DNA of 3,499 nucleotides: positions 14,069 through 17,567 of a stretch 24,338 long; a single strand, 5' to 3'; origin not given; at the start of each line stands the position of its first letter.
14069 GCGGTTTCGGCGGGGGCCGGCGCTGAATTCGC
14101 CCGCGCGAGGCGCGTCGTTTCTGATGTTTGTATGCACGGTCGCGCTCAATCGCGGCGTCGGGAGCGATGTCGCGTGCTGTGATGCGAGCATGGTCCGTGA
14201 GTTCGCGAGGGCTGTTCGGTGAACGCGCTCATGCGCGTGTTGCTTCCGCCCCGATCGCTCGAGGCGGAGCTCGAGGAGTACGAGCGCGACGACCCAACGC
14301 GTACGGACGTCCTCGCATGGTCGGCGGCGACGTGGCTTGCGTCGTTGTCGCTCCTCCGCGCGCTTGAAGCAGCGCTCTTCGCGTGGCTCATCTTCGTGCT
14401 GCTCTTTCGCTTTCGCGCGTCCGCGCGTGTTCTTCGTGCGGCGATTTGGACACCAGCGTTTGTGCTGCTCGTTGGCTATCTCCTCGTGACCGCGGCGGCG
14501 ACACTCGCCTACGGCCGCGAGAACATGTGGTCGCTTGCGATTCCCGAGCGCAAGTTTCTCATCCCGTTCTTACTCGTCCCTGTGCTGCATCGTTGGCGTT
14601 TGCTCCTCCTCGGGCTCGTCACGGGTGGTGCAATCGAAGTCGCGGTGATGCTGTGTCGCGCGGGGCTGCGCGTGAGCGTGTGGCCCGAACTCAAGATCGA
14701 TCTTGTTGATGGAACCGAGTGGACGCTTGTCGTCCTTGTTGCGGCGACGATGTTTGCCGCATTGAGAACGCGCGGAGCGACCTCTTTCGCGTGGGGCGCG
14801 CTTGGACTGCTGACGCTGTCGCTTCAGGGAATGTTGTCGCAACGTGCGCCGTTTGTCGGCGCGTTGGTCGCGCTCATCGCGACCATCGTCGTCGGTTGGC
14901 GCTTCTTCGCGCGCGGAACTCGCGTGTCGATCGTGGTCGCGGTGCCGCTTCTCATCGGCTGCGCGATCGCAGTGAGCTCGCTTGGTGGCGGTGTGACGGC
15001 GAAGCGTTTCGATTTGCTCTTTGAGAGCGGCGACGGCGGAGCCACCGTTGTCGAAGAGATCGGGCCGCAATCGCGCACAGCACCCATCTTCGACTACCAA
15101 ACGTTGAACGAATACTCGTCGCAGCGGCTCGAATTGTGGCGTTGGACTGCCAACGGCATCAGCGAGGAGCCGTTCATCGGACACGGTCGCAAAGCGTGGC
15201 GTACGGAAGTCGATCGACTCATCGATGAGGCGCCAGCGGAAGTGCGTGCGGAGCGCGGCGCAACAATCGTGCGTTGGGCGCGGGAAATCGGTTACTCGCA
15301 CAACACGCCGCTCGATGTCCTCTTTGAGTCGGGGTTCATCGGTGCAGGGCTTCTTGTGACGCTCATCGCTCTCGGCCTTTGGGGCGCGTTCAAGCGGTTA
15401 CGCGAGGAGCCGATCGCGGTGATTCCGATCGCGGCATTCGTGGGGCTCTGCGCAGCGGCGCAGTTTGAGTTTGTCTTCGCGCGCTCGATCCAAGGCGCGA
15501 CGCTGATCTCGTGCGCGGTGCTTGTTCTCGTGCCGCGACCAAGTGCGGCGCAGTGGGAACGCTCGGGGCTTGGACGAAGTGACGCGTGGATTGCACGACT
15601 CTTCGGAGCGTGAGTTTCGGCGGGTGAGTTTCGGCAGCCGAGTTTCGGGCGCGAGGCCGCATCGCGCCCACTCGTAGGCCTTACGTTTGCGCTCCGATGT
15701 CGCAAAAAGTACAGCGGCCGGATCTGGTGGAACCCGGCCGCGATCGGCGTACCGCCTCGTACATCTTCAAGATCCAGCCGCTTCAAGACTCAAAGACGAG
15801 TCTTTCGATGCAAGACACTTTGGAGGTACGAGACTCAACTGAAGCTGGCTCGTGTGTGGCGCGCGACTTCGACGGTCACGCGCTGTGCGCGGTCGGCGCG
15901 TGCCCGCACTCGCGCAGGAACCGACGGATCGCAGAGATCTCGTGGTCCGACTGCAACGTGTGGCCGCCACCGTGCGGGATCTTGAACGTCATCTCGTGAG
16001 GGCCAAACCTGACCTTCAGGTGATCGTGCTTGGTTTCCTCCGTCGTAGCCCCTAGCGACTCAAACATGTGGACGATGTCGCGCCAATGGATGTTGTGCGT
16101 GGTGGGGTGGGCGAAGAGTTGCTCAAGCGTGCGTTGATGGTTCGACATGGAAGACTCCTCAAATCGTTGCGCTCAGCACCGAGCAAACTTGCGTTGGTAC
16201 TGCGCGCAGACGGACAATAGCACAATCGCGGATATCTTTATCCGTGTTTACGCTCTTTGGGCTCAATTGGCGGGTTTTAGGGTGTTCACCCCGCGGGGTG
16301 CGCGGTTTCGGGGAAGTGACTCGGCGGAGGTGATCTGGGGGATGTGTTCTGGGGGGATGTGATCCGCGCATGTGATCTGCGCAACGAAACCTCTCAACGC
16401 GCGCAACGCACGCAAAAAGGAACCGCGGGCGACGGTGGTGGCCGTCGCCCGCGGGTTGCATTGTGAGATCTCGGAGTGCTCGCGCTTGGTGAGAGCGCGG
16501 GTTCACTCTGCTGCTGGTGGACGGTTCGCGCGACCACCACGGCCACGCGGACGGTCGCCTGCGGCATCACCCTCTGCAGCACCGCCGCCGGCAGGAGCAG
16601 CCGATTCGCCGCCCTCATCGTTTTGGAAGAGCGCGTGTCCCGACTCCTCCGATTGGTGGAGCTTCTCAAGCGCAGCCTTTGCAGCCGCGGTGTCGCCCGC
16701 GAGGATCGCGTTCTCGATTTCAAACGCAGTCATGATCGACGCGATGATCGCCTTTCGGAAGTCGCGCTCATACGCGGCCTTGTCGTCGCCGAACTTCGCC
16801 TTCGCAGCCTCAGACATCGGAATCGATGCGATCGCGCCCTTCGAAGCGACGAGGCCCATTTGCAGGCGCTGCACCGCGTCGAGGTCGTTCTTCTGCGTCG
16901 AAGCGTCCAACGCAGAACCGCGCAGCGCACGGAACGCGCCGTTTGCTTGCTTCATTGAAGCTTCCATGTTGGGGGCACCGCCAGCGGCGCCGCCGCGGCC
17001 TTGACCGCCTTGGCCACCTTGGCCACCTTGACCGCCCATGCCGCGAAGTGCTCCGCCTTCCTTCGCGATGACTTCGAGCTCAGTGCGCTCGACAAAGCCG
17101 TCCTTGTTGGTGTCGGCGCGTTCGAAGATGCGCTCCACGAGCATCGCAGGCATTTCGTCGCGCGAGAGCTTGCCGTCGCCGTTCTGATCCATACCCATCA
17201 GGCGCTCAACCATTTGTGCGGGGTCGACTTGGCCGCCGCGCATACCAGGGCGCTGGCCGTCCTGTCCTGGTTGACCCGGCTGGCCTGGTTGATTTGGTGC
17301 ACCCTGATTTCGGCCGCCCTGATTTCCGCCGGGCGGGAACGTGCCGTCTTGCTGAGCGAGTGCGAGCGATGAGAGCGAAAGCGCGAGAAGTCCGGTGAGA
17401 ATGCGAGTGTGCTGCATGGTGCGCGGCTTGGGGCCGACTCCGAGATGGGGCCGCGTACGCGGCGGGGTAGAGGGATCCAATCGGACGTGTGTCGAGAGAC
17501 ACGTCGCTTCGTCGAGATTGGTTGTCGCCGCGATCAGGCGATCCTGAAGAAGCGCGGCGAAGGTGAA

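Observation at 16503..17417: EF-hand calcium sensor fused to a cytochrome b562-like heme domain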

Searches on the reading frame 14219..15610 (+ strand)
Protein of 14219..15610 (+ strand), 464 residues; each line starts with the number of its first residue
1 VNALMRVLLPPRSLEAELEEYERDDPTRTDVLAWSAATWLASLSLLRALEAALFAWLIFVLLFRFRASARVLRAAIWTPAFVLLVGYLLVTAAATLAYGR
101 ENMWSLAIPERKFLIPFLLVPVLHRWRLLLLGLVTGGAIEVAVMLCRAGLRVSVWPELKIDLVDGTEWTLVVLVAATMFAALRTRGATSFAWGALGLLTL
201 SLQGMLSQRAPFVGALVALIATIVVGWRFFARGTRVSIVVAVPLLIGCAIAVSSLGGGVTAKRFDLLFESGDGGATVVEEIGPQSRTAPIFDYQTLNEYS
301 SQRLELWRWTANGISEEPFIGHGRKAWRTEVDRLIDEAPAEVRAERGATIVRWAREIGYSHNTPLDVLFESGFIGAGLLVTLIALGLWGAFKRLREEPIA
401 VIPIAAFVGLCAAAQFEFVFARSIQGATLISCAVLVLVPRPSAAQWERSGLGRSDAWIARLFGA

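Call 21: search_protein_families(library=pfam, proteins=[window:14219-15610:+], max_evalue=0.001)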
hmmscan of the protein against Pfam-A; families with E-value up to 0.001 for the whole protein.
window:14219-15610:+ (464 aa): 1 family
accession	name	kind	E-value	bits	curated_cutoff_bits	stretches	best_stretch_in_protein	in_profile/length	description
PF04932.20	Wzy_C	-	7.8e-11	42.4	31.7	1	205-379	12-148/149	O-Antigen ligase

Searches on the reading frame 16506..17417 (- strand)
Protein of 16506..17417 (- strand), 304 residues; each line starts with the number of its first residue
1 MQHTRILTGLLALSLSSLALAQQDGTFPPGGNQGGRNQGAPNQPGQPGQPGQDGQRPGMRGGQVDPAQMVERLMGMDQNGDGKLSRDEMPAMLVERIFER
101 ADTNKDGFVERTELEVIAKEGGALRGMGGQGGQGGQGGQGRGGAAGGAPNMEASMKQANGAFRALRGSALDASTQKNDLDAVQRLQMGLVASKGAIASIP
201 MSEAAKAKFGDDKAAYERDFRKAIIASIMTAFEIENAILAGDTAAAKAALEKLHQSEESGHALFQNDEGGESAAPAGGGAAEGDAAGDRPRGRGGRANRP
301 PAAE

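Call 4: search_protein_families(library=pfam, proteins=[window:16506-17417:-], max_evalue=10)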
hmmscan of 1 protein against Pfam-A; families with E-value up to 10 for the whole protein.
window:16506-17417:- (304 aa): 5 families
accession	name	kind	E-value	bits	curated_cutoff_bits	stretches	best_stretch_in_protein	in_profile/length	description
PF00036.39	EF-hand_1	-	8.9e-09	34.7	25.4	2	94-118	2-26/29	EF hand domain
PF13202.12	EF-hand_5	-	1.3e-08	34.4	25.9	2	97-115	4-22/25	EF hand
PF13405.12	EF-hand_6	-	2.3e-08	33.5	25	2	95-119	3-27/30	EF-hand domain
PF13499.12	EF-hand_7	-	1.6e-06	28.8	30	2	95-118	5-29/67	EF-hand domain pair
PF07361.16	Cytochrom_B562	-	0.0016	19.4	30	1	151-264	2-101/102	Cytochrome b562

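Call 5: search_protein_families(library=ncbifam, proteins=[window:16506-17417:-], max_evalue=10)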
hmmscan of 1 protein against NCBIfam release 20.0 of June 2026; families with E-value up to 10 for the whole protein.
window:16506-17417:- (304 aa): 6 families
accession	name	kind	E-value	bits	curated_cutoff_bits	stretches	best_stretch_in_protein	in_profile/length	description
NF041410.1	XopAW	subfamily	4.2e-05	23.4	120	1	73-117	69-161/235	XopAW family type III secretion system calcium-binding effector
NF053806.1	lanmdlnLanM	equivalog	0.0019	18.2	135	1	73-116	79-121/132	lanmodulin LanM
NF038285.1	deiodinase_rel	hypoth_equivalog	0.013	15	250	1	64-117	91-139/347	deiodinase family protein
NF041599.1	reg_PtrA_PA2808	domain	0.073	13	31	1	1-21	1-21/46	co-regulatory protein PtrA N-terminal domain-containing protein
NF008965.0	PRK12309.1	equivalog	0.081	11.9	550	1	73-115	340-380/392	transaldolase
NF041434.1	UmoC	subfamily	0.2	11.8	120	1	236-285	41-89/105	UmoC family flagellar biogenesis regulator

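Call 7: find_homologous_proteins(query=window:16506-17417:-, max_evalue=0.001)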
Query window:16506-17417:- (304 aa): 165 proteins with E <= 0.001 among 8000 candidates; the best 120 are listed.
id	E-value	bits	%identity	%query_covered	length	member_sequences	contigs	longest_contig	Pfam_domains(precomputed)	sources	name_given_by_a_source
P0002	7.0e-167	572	90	100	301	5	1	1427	PF13405.13,PF13499.13,PF13202.13,PF00036.39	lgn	-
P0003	2.8e-165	567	89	100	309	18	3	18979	PF13405.13,PF13499.13,PF13202.13,PF00036.39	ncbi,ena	-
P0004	5.3e-165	566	90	100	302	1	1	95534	PF13405.13,PF13499.13,PF13202.13,PF00036.39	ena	-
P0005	1.7e-164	564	90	100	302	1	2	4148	PF13405.13,PF13499.13,PF13202.13,PF00036.39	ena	-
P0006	2.3e-164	564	90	100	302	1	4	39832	PF13405.13,PF13499.13,PF13202.13,PF00036.39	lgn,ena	-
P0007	2.8e-164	564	90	100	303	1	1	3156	PF13405.13,PF13499.13,PF13202.13,PF00036.39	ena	-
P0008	4.9e-164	563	90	100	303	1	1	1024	PF13405.13,PF13499.13,PF13202.13,PF00036.39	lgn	-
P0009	7.1e-164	562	90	100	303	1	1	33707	PF13405.13,PF13499.13,PF13202.13,PF00036.39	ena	-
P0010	9.3e-164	562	90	100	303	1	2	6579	PF13405.13,PF13499.13,PF13202.13,PF00036.39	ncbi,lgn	-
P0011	1.0e-163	562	90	100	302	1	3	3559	PF13405.13,PF13499.13,PF13202.13,PF00036.39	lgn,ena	-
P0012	2.2e-162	558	89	100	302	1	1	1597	PF13405.13,PF13499.13,PF13202.13,PF00036.39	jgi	-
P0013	8.5e-162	556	90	88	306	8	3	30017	PF13405.13,PF13499.13,PF13202.13,PF00036.39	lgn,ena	-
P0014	3.7e-159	547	87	100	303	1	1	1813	PF13405.13,PF13499.13,PF13202.13,PF00036.39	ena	-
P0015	1.4e-143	496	76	88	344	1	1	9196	PF13405.13,PF13499.13,PF13202.13,PF00036.39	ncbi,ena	-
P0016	8.7e-137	474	82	100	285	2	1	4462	PF13405.13,PF13499.13,PF13202.13,PF00036.39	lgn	-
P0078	1.3e-69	253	53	83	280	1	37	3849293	PF13405.13,PF13499.13,PF13202.13,PF00036.39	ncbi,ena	-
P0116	8.7e-57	211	46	88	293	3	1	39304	PF13405.13,PF13202.13,PF00036.39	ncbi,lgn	ncbi:MAG: hypothetical protein RLY21_2479 [Planctomycetota bacterium]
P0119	4.9e-53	199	43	87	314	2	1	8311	PF13499.13,PF13202.13,PF00036.39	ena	-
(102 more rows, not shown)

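Call 22: find_encoding_contigs(protein=P0078, flank=8000, max_places=2)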
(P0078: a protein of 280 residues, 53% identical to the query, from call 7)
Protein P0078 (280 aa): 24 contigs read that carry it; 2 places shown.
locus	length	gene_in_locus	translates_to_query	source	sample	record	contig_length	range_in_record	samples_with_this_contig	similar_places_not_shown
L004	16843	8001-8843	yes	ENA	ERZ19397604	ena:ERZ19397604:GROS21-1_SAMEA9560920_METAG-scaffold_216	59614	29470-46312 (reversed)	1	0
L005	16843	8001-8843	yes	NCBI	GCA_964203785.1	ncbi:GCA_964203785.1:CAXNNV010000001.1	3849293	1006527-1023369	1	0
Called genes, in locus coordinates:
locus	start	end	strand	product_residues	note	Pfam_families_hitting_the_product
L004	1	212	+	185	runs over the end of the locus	-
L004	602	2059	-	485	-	PF00939:Na_sulph_symp, PF03600:CitMHS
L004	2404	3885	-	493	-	PF01565:FAD_binding_4, PF08031:BBE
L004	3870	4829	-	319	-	-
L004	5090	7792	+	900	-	-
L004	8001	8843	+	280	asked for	PF13499:EF-hand_7 (faint), PF00036:EF-hand_1 (faint), PF13405:EF-hand_6 (faint), PF13202:EF-hand_5 (weak)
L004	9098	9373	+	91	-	-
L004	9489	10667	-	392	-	PF04577:Glyco_transf_61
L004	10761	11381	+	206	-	-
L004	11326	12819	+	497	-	PF00083:Sugar_tr, PF07690:MFS_1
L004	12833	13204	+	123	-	PF04342:DMT_6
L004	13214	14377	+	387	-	PF01699:Na_Ca_ex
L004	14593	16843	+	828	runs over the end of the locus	PF01841:Transglut_core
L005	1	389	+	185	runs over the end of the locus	-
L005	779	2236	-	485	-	PF00939:Na_sulph_symp, PF03600:CitMHS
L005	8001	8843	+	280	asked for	PF13499:EF-hand_7 (faint), PF00036:EF-hand_1 (faint), PF13405:EF-hand_6 (faint), PF13202:EF-hand_5 (weak)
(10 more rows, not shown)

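Call 25: find_encoding_contigs(protein=P0116, flank=8000, max_places=1)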
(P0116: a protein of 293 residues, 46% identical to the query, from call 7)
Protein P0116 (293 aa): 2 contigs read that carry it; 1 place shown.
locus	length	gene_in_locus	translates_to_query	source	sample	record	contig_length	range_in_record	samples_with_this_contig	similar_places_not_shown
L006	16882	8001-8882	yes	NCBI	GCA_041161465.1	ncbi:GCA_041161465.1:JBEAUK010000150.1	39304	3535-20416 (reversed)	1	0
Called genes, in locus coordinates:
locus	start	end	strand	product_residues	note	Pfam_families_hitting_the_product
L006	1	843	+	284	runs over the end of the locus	PF00459:Inositol_P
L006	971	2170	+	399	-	PF01734:Patatin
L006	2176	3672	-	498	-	PF00939:Na_sulph_symp, PF03600:CitMHS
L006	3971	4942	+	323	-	PF02469:Fasciclin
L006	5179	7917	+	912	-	PF10282:Lactonase (faint)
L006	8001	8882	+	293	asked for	PF00036:EF-hand_1 (faint), PF13202:EF-hand_5 (faint), PF13405:EF-hand_6 (faint)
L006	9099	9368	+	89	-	-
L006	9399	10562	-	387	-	PF04577:Glyco_transf_61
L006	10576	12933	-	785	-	-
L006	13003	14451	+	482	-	PF07690:MFS_1, PF00083:Sugar_tr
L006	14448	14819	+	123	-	PF04342:DMT_6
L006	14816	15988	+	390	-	PF01699:Na_Ca_ex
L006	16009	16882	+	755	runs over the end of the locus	PF01841:Transglut_core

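Call 26: find_encoding_contigs(protein=P0119, flank=8000, max_places=1)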
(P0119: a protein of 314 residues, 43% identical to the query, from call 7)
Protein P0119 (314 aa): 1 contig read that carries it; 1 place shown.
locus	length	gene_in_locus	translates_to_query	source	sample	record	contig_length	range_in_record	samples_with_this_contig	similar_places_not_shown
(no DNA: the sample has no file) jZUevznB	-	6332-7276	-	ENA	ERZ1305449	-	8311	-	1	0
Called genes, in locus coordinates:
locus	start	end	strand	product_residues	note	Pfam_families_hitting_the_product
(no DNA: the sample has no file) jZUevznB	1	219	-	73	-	?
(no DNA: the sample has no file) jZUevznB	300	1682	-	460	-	PF00884:Sulfatase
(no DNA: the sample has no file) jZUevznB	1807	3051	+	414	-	PF01070:FMN_dh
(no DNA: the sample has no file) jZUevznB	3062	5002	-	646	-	PF00005:ABC_tran, PF02463:SMC_N (faint), PF03193:RsgA_GTPase (faint), PF13304:AAA_21 (faint), PF13401:AAA_22 (faint), PF13476:AAA_23 (faint), PF00005:ABC_tran, PF16326:ABC_tran_CTD, +3 more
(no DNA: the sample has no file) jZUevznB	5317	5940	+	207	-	-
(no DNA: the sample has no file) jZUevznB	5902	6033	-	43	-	-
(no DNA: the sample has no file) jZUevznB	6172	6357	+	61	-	-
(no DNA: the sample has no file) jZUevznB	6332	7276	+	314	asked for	PF13499:EF-hand_7 (faint), PF00036:EF-hand_1 (faint), PF13202:EF-hand_5 (faint)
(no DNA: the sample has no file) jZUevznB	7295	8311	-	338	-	?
